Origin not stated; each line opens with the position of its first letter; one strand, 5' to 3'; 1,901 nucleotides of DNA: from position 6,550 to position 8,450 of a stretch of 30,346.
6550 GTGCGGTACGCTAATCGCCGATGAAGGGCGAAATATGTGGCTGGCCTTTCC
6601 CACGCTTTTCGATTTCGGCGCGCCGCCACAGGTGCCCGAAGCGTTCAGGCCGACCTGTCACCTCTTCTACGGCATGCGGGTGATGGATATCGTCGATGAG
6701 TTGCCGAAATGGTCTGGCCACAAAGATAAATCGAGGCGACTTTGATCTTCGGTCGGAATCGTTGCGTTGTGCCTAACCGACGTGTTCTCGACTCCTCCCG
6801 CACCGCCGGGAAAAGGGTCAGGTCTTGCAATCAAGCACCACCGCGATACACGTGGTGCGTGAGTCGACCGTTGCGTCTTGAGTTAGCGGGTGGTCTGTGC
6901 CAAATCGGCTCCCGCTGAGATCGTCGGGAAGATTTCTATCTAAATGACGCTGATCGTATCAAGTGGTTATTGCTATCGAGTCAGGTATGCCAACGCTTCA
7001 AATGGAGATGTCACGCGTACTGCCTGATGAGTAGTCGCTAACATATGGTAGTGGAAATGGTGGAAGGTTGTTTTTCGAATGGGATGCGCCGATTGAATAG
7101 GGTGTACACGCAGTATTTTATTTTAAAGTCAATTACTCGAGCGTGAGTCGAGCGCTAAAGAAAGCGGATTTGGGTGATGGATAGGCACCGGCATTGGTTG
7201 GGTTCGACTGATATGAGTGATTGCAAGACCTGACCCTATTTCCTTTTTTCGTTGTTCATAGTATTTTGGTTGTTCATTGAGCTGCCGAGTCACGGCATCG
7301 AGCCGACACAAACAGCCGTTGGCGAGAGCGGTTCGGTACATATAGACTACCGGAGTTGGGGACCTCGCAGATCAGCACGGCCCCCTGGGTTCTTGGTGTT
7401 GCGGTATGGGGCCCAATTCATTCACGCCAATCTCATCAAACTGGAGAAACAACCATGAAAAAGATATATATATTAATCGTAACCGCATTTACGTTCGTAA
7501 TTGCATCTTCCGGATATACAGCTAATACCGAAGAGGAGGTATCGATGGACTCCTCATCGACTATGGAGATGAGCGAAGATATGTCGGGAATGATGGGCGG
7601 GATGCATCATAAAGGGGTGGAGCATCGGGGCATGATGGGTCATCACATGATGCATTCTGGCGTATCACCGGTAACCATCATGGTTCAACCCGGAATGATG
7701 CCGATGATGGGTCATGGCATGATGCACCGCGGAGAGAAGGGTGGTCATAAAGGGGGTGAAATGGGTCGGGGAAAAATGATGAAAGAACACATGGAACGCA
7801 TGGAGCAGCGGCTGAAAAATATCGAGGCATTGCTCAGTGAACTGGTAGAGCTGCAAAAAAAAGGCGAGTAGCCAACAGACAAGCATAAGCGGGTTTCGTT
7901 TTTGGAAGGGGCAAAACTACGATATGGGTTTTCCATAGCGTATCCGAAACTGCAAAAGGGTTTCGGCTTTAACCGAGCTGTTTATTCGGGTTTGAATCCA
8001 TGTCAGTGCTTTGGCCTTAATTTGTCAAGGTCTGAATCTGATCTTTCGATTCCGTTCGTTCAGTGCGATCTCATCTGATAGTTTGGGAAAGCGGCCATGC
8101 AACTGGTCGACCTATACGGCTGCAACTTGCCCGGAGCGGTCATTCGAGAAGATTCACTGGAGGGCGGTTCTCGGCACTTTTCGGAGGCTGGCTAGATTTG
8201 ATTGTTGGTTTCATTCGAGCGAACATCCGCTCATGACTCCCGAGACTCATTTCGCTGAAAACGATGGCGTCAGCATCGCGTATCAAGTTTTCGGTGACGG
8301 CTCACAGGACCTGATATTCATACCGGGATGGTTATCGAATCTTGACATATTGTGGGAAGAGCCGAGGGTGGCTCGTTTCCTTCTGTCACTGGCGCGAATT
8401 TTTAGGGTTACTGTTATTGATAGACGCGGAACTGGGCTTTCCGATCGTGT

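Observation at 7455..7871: Secreted Met/His-rich protein with a C-terminal coiled coil: putative Cu(I)/Ag(I) sponge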

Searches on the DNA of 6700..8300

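Call 67: search_rna_families(source=window, start=6700, end=8300, threshold=evalue, max_evalue=1)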
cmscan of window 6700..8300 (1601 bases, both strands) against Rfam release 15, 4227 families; matches with E-value up to 1: 0.
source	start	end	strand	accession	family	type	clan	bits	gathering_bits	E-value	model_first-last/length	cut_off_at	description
